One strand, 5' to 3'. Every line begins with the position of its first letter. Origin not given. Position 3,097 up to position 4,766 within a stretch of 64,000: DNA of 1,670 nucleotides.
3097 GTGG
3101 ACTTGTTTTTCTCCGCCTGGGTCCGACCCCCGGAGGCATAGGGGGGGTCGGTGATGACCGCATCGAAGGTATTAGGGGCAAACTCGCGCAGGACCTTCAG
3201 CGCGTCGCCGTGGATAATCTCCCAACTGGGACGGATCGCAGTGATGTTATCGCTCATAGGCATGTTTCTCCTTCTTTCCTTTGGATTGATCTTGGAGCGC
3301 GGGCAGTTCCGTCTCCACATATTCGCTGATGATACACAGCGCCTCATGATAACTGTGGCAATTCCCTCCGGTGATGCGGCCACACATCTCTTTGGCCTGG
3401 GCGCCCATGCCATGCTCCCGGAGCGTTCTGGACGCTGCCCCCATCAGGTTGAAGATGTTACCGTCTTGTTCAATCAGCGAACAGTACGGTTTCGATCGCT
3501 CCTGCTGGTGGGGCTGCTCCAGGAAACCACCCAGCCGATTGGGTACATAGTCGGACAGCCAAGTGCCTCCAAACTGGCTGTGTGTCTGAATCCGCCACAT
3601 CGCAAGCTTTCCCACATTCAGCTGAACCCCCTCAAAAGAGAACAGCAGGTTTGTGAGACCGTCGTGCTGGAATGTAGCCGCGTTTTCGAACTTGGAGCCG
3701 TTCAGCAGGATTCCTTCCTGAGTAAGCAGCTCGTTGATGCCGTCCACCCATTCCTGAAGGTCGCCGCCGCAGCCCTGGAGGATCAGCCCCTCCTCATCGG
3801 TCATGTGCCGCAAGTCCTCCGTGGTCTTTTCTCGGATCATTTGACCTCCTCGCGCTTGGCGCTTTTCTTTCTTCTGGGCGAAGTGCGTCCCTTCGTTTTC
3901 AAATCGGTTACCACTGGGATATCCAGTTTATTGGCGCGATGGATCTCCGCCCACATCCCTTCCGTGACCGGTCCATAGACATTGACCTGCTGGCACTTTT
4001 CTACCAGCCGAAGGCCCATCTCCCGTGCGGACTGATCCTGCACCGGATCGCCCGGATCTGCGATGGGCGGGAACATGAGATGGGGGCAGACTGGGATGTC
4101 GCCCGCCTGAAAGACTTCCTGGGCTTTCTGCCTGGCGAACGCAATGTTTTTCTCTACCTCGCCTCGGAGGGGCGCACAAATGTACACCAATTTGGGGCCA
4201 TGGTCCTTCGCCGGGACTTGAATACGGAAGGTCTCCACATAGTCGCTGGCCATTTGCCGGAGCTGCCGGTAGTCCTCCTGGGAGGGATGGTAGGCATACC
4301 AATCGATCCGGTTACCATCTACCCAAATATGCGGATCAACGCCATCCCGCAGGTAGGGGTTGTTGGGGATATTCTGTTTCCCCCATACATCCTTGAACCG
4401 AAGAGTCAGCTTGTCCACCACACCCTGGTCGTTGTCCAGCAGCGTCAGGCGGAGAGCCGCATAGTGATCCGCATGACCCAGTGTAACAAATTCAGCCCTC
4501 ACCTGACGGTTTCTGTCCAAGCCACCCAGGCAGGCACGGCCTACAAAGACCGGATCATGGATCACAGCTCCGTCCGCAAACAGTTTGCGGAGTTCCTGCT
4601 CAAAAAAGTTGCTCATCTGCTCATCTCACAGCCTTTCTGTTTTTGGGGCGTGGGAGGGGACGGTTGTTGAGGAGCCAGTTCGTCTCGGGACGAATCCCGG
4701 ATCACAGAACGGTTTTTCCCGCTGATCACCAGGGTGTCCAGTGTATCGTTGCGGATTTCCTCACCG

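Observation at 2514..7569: Translationally coupled DUF3846 / MetK / PAPS-reductase-like / beta-helix / DUF4406 / unknown / orphan-MTase cassette beside the predicted oriT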

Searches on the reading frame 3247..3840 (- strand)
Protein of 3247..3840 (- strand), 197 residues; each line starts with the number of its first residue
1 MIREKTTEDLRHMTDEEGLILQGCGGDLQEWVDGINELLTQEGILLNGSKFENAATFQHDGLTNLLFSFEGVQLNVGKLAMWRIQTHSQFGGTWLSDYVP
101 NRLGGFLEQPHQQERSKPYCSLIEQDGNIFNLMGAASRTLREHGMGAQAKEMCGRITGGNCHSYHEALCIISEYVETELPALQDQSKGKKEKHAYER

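Call 3: search_protein_families(library=pfam, proteins=[window:3247-3840:-], max_evalue=0.01)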
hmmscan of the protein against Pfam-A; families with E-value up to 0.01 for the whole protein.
window:3247-3840:- (197 aa): 0 families

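Call 4: search_protein_families(library=ncbifam, proteins=[window:3247-3840:-], max_evalue=0.01)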
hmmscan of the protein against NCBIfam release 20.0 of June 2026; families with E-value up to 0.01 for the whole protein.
window:3247-3840:- (197 aa): 0 families

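Call 7: search_protein_families(library=phrogs, proteins=[window:3247-3840:-], max_evalue=0.01)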
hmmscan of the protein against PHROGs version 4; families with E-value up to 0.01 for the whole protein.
window:3247-3840:- (197 aa): 1 family
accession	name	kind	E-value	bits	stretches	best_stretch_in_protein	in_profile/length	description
phrog_1933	-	unknown function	7.8e-12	45.9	1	112-177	6-70/71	-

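Call 8: search_protein_families(library=padloc, proteins=[window:3247-3840:-], max_evalue=0.01)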
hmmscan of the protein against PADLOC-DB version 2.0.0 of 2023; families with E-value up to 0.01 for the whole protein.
window:3247-3840:- (197 aa): 0 families

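Call 18: search_solved_structures(query=window:3247-3840:-, max_evalue=10, show_alignments=1)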
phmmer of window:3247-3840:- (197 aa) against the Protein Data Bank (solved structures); distinct sequences matched with E-value up to 10: 1.
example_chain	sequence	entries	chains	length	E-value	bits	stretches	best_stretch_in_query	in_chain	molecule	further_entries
3e05_A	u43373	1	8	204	0.54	13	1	7-49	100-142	Precorrin-6Y C5,15-methyltransferase (Decarboxylating)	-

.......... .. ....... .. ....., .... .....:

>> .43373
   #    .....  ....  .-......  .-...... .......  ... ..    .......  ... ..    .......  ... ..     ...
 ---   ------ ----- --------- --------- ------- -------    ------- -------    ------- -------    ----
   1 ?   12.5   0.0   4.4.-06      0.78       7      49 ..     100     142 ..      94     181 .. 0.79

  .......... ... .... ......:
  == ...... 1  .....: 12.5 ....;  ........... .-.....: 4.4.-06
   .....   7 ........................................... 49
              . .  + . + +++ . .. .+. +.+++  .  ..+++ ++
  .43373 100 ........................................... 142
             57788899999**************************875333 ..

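Call 21: find_homologous_proteins(query=window:3247-3840:-, max_evalue=0.001)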
Query window:3247-3840:- (197 aa): 6394 proteins with E <= 0.001 among 6429 candidates; the best 120 are listed.
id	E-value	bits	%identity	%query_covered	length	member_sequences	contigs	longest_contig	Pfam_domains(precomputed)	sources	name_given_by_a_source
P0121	3.1e-121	420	92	100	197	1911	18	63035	-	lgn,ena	-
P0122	1.6e-119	415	92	100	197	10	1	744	-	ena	-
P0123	3.3e-119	414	92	100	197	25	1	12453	-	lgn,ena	-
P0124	7.0e-118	409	79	100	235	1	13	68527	-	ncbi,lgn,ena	-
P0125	2.5e-117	407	78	100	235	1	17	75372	-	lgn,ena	-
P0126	1.0e-116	405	78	100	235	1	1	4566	-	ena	-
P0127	1.7e-116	405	78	100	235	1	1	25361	-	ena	-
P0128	1.0e-115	402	89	100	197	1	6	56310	-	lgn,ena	-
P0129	1.6e-115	402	89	100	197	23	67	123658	-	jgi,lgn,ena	-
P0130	3.3e-115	401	78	100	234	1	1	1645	-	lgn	-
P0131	3.7e-115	400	89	99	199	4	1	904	-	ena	-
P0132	2.7e-114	398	94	93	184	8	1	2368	-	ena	-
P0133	4.5e-110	384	92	92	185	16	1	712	-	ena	-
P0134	5.6e-107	374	84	100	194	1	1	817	-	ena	-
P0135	5.8e-107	374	84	100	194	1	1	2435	-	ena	-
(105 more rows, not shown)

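Call 46: predict_structure(alignment_id=A1)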
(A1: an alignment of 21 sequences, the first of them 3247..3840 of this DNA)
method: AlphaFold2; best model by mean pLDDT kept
length: 197 residues; sequences in the alignment: 21
mean_pLDDT: 70.3   pTM: 0.47
mean pLDDT of the five models: 70.3, 68.1, 67.9, 66.9, 64.8
residues with pLDDT >= 90: 18; 70-90: 106; 50-70: 28; < 50: 45
segments of 3 or more residues with pLDDT < 50: 88-105, 107-115, 180-197
pLDDT, mean of each block of 10 residues (from residue 1): 79 71 81 91 91 83 83 85 59 43 44 54 63 84 84 81 76 72 38 36
secondary structure, 60 per line:
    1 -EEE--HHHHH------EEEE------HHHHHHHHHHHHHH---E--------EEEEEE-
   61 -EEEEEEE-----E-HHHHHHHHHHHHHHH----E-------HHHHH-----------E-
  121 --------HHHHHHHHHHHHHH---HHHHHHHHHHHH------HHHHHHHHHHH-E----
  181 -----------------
elements in order: E2-4 H7-11 E18-21 H28-41 E54-59 E62-68 H76-90 H103-107 H129-142 H146-157 H164-174

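Call 58: fold_search(model_id=the predicted structure, library=pdb)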
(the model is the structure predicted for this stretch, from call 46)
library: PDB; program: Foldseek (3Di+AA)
matches with E <= 10: 648; with E <= 0.001: 0
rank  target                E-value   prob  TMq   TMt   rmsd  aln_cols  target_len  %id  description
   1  3dfe_F                9.8e-02  0.75  0.22  0.42   4.6        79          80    8  Crystal structure of a Putative Pii-Like Signaling Protein (YP_323533.1) from ANABAENA VARIABILIS ATCC 29413 at 2.35 A (released 2008-08-05)
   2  3dfe_E                1.6e-01  0.63  0.22  0.42   4.6        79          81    8  Crystal structure of a Putative Pii-Like Signaling Protein (YP_323533.1) from ANABAENA VARIABILIS ATCC 29413 at 2.35 A (released 2008-08-05)
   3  1x7v_C                2.8e-01  0.25  0.21  0.34   7.7        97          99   13  Crystal structure of PA3566 from Pseudomonas aeruginosa (released 2004-08-31)
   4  2yq0                  3.1e-01  0.25  0.21  0.30   5.5        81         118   16  KSHV LANA (ORF73) C-terminal domain, octameric ring: cubic crystal form (released 2013-11-13)
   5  5rub_A                3.1e-01  0.20  0.23  0.13   8.1       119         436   11  CRYSTALLOGRAPHIC REFINEMENT AND STRUCTURE OF RIBULOSE-1,5-BISPHOSPHATE CARBOXYLASE FROM RHODOSPIRILLUM RUBRUM AT 1.7 A (released 1991-10-15)
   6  2jbo                  3.3e-01  0.41  0.17  0.12   4.6        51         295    8  Protein kinase MK2 in complex with an inhibitor (crystal form-1, soaking) (released 2007-03-20)
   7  1nza                  3.3e-01  0.30  0.21  0.36   7.2        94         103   13  Divalent cation tolerance protein (Cut A1) from thermus thermophilus HB8 (released 2003-03-11)
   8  7qri_MODEL_1_A        4.3e-01  0.44  0.26  0.43   5.7        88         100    6  Regulatory domain dimer of tryptophan hydroxylase 2 in complex with L-Phe (released 2023-05-03)
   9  2pd1_C                4.3e-01  0.23  0.22  0.34   6.2        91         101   10  Crystal structure of NE2512 protein of unknown function from Nitrosomonas europaea (released 2007-05-01)
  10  5b0b_A                4.8e-01  0.21  0.21  0.37   5.8        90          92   10  Polyketide cyclase OAC from Cannabis sativa, I7F mutant (released 2016-01-27)
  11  5cw9                  4.8e-01  0.21  0.21  0.25   9.5        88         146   16  Crystal structure of De novo designed ferredoxin-ferredoxin domain insertion protein (released 2015-09-23)
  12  4zk7_M                5.1e-01  0.21  0.21  0.35   7.2        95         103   12  Crystal structure of rescued two-component self-assembling tetrahedral cage T33-31 (released 2015-07-29)
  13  7m1z_A                5.1e-01  0.18  0.20  0.14   7.1       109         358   14  Targeting Enterococcus faecalis HMG-CoA reductase with a novel non-statin inhibitor (released 2022-09-21)
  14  2pd1_B                5.4e-01  0.21  0.22  0.34   6.0        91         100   10  Crystal structure of NE2512 protein of unknown function from Nitrosomonas europaea (released 2007-05-01)
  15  8ovj_U                6.2e-01  0.11  0.16  0.22   7.8        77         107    9  CRYO-EM STRUCTURE OF LEISHMANIA MAJOR 80S RIBOSOME : PARENTAL STRAIN (released 2024-05-08)
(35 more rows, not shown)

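Call 72: search_dna_similar(query=window:3247-3840:-, collection=phages, mode=protein, max_rows=20, max_evalue=0.001)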
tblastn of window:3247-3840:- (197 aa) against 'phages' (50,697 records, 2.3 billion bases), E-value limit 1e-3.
Records with a match: 9; places in all: 9; records where one place covers at least 80% of the query: 1.
Best place of each record, by identity: 60-80% 1; <60% 8.
By first word of the organism name: Bacteriophage 4; Bacillus 4; phage 1.
By host as written in the record: - 5; Bacillus subtilis W-23-S(r); Bacillus licheniformis ATCC 9945a 2; Bacillus megaterium str. ATCC 43725 2.
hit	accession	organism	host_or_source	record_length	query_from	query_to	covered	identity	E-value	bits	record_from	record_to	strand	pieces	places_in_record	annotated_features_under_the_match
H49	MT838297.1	Bacteriophage sp.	human fecal samples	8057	2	197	93%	61.2%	2e-32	234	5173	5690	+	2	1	record has no annotation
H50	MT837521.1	Bacteriophage sp.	human fecal samples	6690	94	197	53%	44.3%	9e-14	74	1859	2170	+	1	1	record has no annotation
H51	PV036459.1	phage IMGVR 517045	human feces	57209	117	178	31%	53.2%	1e-9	62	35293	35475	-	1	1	hypothetical protein (x2)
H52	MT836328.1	Bacteriophage sp.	human fecal samples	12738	110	179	36%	47.1%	2e-10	65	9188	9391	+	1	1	record has no annotation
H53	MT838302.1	Bacteriophage sp.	human fecal samples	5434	105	175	36%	45.1%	1e-9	62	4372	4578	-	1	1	record has no annotation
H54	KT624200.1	Bacillus phage SP-15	Bacillus subtilis W-23-S(r); Bacillus ...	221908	114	177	32%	46.9%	1e-5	51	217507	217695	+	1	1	hypothetical protein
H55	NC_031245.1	Bacillus phage SP-15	Bacillus subtilis W-23-S(r); Bacillus ...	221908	114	177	32%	46.9%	1e-5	51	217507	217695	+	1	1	hypothetical protein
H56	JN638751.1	Bacillus phage G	Bacillus megaterium str. ATCC 43725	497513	14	101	45%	34.0%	3e-5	50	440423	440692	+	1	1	597: gp597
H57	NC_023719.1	Bacillus phage G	Bacillus megaterium str. ATCC 43725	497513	14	101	45%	34.0%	3e-5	50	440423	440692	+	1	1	597: gp597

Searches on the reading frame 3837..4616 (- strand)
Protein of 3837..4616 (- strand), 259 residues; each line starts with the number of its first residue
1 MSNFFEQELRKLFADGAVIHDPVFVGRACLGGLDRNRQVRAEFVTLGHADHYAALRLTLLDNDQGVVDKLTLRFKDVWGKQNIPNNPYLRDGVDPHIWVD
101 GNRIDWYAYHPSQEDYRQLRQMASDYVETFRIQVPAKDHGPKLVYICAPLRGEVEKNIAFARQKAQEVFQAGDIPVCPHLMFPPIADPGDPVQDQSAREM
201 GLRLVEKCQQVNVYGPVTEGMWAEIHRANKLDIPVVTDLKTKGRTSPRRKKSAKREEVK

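Call 3: search_protein_families(library=pfam, proteins=[window:3837-4616:-], max_evalue=0.01)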
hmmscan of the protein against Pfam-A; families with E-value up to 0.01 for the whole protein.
window:3837-4616:- (259 aa): 1 family
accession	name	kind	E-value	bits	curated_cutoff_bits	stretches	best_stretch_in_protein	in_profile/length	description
PF24963.1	DUF7768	-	2.4e-29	101.9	26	1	142-236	1-96/98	Domain of unknown function (DUF7768)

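Call 4: search_protein_families(library=ncbifam, proteins=[window:3837-4616:-], max_evalue=0.01)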
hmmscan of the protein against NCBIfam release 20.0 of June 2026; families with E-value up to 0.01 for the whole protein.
window:3837-4616:- (259 aa): 0 families

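Call 7: search_protein_families(library=phrogs, proteins=[window:3837-4616:-], max_evalue=0.01)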
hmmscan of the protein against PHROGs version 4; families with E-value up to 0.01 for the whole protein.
window:3837-4616:- (259 aa): 1 family
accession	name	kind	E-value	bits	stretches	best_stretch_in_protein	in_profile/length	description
phrog_355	-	DNA, RNA and nucleotide metabolism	2.3e-20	74.1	1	129-245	62-179/249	nucleoside 2-deoxyribosyltransferase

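Call 8: search_protein_families(library=padloc, proteins=[window:3837-4616:-], max_evalue=0.01)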
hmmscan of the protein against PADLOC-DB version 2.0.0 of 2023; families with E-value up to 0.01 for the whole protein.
window:3837-4616:- (259 aa): 0 families

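Call 17: search_solved_structures(query=window:3837-4616:-, max_evalue=1, show_alignments=2)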
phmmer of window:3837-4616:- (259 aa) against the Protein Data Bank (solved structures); distinct sequences matched with E-value up to 1: 1.
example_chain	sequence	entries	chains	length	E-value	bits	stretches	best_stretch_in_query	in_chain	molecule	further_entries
1vju_A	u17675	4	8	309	0.21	14.2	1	90-154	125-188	Coproporphyrinogen III oxidase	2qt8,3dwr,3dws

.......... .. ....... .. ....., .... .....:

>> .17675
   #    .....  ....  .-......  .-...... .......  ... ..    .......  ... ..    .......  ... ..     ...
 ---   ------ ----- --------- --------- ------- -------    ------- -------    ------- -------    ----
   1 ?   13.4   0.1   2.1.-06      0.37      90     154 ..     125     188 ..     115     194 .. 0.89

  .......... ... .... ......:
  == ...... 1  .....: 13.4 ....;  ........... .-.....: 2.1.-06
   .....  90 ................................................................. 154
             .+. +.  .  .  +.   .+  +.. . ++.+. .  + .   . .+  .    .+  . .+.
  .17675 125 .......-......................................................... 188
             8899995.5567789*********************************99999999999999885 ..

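Call 71: search_dna_similar(query=window:3837-4616:-, collection=phages, mode=protein, max_rows=20, max_evalue=0.001)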
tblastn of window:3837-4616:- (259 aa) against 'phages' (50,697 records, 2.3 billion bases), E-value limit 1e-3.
Records with a match: 78; places in all: 80; records where one place covers at least 80% of the query: 1.
Best place of each record, by identity: <60% 78.
By first word of the organism name: phage 12; Bacteriophage 11; Ruminococcus 7; Streptococcus 6; Gordonia 5; Coprococcus 4; Butyrivibrio 4; Oscillospiraceae 3; Blautia 3; Evtepia 2; and 16 more.
By host as written in the record: - 24; Ruminococcus sp. 6; Coprococcus sp. 4; Oscillospiraceae 3; Blautia sp. 3; Butyrivibrio fibrisolvens DSM 3071 3; Faecalibacterium prausnitzii 2; Lachnospiraceae 2; and 26 more.
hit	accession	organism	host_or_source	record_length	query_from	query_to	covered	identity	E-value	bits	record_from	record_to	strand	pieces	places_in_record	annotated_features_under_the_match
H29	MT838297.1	Bacteriophage sp.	human fecal samples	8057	5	254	97%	56.7%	2e-93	306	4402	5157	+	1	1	record has no annotation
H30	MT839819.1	Bacteriophage sp.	human fecal samples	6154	3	143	54%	39.7%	3e-26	112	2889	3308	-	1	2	record has no annotation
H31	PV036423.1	phage NatCom_17901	human feces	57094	95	235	54%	30.8%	1e-9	64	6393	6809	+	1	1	hypothetical protein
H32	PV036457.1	phage IMGVR 15682261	human feces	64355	110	235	49%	31.7%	6e-10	65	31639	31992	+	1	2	DNA primase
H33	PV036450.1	Ruminococcus phage NatCom_38182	Ruminococcus bicirculans (ex Liu et al. ...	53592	133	235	40%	38.5%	4e-10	66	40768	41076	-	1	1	nucleoside 2-deoxyribosyltransferase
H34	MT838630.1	Bacteriophage sp.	human fecal samples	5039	144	248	41%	36.8%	3e-14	77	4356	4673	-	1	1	record has no annotation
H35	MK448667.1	Streptococcus phage Javan105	Streptococcus constellatus C232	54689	143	230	34%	43.8%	6e-11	68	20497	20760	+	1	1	hypothetical protein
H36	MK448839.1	Streptococcus phage Javan102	Streptococcus constellatus C1050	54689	143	230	34%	43.8%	6e-11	68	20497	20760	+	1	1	hypothetical protein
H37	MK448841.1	Streptococcus phage Javan108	Streptococcus constellatus C818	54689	143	230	34%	43.8%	6e-11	68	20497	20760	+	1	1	hypothetical protein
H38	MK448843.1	Streptococcus phage Javan112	Streptococcus constellatus SK1060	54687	143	230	34%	43.8%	6e-11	68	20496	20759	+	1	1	hypothetical protein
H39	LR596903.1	Roseburia phage Shimadzu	-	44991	142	235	36%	40.0%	2e-13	76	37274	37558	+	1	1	orf49: deoxyribosyltansferase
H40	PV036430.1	phage NatCom_20922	human feces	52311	142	235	36%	40.0%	7e-12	71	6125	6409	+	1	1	hypothetical protein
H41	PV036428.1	phage NatCom_18656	human feces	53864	142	235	36%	40.0%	7e-12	71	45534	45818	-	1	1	hypothetical protein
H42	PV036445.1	Evtepia phage NatCom_42594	Evtepia sp. 900546255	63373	142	235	36%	40.0%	7e-12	71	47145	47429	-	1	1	hypothetical protein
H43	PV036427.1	Evtepia phage NatCom_11697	Evtepia sp.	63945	142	235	36%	40.0%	7e-12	71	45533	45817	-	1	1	hypothetical protein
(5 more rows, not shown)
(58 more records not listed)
